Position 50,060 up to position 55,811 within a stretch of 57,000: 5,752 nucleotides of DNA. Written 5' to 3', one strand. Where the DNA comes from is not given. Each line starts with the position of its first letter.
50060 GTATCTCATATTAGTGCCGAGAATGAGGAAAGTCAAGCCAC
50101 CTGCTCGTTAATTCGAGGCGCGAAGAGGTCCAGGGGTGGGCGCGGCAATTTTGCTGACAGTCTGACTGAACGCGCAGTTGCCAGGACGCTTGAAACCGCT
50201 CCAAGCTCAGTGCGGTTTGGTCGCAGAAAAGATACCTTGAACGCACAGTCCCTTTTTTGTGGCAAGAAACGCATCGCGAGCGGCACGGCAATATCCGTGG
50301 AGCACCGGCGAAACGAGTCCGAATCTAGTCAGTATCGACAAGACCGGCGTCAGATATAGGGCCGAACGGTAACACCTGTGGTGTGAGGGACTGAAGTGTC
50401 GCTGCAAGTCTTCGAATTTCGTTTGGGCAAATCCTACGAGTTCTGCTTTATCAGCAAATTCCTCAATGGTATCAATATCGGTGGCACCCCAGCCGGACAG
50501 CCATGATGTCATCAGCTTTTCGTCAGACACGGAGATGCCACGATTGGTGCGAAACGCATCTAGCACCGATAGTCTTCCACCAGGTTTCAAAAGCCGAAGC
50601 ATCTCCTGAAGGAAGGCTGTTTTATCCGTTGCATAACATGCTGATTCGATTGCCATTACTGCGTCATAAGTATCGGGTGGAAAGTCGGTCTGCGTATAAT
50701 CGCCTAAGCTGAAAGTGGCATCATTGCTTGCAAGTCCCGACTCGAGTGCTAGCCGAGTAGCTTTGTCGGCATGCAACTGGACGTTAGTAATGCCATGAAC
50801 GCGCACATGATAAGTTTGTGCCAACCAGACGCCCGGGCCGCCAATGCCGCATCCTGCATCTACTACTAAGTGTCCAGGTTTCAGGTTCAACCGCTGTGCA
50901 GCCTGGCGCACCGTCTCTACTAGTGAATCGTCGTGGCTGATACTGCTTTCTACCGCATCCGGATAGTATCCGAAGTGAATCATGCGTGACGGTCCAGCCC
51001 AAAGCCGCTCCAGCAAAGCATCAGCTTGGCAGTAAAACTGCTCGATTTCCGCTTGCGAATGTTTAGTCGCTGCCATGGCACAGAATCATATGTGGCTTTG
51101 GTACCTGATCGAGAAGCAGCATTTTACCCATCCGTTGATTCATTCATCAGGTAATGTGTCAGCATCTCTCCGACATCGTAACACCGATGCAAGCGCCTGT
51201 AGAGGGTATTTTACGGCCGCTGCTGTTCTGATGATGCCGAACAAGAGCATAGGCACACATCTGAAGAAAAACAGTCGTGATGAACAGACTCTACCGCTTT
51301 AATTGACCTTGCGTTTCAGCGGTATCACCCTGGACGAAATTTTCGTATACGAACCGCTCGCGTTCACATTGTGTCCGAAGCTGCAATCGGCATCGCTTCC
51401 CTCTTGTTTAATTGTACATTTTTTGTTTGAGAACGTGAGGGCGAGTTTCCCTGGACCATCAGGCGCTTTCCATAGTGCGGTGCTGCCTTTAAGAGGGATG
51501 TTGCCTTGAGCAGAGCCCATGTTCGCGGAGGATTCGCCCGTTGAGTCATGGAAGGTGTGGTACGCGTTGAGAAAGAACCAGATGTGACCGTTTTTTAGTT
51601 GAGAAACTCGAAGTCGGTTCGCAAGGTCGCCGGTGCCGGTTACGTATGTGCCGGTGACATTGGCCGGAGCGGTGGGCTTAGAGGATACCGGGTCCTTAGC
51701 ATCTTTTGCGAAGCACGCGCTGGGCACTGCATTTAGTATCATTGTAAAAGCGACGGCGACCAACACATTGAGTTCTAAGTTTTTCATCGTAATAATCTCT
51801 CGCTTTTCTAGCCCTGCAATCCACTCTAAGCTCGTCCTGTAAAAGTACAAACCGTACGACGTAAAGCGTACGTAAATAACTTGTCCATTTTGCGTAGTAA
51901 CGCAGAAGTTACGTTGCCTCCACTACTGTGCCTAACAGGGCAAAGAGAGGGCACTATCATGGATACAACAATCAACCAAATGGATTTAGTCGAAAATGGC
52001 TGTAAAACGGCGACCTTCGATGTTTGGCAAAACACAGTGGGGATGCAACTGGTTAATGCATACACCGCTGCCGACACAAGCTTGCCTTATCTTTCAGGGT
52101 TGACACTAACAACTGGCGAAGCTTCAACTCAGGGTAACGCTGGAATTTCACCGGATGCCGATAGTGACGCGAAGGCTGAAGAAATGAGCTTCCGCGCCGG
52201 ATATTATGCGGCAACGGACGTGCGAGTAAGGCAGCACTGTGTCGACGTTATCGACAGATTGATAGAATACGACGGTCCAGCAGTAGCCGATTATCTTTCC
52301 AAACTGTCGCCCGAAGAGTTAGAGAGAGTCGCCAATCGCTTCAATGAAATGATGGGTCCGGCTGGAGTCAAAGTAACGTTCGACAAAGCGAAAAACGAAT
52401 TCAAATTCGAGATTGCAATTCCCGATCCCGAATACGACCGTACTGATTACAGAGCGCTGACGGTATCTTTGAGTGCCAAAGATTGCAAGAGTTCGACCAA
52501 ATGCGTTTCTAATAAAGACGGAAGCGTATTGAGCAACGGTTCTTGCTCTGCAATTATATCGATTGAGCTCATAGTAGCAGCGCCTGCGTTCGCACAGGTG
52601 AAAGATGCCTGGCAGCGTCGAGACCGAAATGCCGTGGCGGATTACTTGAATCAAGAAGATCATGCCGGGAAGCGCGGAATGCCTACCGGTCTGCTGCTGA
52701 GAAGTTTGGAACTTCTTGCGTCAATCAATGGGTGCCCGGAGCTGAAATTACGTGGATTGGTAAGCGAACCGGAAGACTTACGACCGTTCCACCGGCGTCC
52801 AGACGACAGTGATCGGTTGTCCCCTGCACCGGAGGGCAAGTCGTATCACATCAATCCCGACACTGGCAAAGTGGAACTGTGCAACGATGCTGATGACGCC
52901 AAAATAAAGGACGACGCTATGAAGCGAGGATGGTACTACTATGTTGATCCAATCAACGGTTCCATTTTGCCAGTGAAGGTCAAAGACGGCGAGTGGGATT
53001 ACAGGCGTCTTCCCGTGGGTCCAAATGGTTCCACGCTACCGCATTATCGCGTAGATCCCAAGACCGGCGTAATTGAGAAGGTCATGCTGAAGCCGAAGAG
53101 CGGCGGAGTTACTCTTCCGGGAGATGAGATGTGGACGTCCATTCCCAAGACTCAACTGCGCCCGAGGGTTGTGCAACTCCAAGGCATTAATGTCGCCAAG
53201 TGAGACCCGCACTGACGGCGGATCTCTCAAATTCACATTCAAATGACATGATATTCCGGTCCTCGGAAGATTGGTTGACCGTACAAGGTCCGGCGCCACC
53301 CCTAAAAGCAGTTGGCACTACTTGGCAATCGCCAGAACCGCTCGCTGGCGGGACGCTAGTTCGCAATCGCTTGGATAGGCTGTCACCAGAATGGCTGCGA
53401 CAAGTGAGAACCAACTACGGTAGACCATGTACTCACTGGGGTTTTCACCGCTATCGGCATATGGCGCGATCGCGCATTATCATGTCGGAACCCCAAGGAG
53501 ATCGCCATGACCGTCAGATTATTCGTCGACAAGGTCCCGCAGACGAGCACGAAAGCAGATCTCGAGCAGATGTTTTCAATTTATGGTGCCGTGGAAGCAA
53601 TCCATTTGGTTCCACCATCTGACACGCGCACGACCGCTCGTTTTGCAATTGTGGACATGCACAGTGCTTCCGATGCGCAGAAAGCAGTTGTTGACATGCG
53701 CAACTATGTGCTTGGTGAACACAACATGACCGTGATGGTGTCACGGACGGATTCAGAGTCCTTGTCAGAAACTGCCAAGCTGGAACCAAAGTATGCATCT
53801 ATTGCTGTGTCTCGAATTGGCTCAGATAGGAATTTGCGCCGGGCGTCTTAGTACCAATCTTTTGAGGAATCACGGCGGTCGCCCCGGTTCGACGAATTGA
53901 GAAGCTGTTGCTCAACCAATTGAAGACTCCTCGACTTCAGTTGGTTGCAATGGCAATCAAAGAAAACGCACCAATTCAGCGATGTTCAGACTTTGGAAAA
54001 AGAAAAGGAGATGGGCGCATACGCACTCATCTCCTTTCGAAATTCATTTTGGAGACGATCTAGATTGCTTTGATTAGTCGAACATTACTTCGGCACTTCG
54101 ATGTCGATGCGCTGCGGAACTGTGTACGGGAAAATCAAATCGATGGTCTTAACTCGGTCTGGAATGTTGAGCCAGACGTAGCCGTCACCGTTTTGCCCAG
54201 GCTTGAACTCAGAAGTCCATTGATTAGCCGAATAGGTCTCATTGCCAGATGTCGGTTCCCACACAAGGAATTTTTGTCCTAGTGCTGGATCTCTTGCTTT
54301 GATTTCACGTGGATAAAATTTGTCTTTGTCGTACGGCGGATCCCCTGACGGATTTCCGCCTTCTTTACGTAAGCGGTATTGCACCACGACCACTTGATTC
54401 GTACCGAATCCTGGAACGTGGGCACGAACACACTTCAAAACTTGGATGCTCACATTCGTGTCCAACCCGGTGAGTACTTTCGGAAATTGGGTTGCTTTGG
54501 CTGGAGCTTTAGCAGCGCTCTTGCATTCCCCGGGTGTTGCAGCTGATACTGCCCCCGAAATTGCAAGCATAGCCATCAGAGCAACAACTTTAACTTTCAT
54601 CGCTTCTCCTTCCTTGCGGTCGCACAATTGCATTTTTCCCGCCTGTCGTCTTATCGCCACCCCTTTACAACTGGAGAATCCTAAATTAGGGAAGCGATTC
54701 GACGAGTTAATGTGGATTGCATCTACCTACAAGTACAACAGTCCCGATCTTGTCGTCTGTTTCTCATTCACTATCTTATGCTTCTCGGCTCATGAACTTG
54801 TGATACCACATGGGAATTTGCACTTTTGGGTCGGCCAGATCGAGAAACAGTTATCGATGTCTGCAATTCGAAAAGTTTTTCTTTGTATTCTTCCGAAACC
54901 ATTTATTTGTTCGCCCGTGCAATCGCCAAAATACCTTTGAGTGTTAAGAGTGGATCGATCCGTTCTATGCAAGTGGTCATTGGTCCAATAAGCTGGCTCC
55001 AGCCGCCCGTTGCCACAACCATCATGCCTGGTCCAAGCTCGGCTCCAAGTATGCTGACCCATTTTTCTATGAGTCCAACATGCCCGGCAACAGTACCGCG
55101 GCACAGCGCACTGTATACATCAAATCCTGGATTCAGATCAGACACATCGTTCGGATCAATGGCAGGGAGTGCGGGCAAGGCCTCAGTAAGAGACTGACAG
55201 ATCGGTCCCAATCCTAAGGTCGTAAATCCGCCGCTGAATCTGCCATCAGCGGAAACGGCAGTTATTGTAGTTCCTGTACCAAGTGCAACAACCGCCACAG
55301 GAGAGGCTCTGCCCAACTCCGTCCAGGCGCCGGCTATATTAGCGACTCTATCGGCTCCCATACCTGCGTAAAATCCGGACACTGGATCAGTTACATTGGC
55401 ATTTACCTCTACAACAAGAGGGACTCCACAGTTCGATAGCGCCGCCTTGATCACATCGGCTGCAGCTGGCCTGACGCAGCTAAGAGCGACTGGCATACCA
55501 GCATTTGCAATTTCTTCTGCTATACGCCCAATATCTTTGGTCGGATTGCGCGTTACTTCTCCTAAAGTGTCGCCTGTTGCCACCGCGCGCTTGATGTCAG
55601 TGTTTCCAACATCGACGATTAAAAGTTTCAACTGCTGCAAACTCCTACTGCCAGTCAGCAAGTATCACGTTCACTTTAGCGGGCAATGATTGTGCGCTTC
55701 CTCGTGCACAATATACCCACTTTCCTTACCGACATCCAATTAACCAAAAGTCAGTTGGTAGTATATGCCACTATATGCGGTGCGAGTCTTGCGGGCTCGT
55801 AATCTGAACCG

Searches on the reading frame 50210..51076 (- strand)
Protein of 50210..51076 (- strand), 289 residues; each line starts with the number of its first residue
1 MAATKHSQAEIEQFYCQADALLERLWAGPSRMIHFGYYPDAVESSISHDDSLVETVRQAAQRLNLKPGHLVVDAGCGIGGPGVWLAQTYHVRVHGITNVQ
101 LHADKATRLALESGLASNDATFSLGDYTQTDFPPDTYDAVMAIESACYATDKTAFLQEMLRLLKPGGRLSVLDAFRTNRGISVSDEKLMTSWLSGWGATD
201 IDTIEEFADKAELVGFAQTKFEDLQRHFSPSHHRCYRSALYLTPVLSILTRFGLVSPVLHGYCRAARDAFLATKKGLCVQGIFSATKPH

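Call 85: search_protein_families(library=pfam, proteins=[window:50210-51076:-], max_evalue=0.0001)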
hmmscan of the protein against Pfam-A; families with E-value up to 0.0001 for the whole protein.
window:50210-51076:- (289 aa): 7 families
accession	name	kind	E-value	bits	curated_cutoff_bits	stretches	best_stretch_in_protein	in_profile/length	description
PF13649.12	Methyltransf_25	-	1.2e-14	55.2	27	1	71-167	1-97/97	Methyltransferase domain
PF08241.18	Methyltransf_11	-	8.8e-14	52.4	21.2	1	72-170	1-94/95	Methyltransferase domain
PF02353.26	CMAS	-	1.1e-11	45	27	1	6-229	5-223/273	Mycolic acid cyclopropane synthetase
PF13847.12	Methyltransf_31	-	3.8e-11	43.3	27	1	67-175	3-113/145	Methyltransferase domain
PF08242.18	Methyltransf_12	-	2.9e-09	38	30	1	72-169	1-98/98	Methyltransferase domain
PF13489.12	Methyltransf_23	-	1.7e-06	28.3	27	1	62-176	15-121/164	Methyltransferase domain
PF01209.24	Ubie_methyltran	-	7.9e-05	22.5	20.1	0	62-176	42-156/233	ubiE/COQ5 methyltransferase family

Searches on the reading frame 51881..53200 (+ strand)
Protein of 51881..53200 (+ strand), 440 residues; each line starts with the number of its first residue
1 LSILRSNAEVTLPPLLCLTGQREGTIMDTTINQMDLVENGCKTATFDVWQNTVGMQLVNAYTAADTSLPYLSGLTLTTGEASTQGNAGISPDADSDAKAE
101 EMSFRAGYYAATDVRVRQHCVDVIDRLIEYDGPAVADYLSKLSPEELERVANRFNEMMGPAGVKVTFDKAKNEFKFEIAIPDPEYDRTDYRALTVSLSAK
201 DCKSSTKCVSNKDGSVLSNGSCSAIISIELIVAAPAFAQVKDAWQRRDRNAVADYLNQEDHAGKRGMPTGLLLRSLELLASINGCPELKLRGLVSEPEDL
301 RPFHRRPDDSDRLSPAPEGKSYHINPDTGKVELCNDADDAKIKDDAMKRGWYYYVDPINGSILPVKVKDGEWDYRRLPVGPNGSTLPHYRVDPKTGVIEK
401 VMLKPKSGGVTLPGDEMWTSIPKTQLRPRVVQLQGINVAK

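Call 85: search_protein_families(library=pfam, proteins=[window:51881-53200:+], max_evalue=0.0001)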
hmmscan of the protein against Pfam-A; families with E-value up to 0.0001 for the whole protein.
window:51881-53200:+ (440 aa): 1 family
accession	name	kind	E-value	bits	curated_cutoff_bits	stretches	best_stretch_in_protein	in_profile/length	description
PF03413.25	PepSY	-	6.4e-05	23.6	24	0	315-331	39-56/60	Peptidase propeptide and YPEB domain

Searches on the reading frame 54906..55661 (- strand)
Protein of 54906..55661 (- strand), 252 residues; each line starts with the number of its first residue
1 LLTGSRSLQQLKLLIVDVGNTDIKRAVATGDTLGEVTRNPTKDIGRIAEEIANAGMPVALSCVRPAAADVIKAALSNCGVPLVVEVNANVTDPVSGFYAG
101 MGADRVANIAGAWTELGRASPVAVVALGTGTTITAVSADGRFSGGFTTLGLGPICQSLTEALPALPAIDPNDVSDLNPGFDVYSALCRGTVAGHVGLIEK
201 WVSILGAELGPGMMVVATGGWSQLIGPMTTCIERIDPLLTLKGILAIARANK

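Call 85: search_protein_families(library=pfam, proteins=[window:54906-55661:-], max_evalue=0.0001)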
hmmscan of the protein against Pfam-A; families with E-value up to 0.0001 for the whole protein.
window:54906-55661:- (252 aa): 1 family
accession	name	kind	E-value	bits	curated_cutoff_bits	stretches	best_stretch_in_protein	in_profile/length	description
PF03309.20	Pan_kinase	-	1.8e-22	80.7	24.7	1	13-202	1-203/205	Type III pantothenate kinase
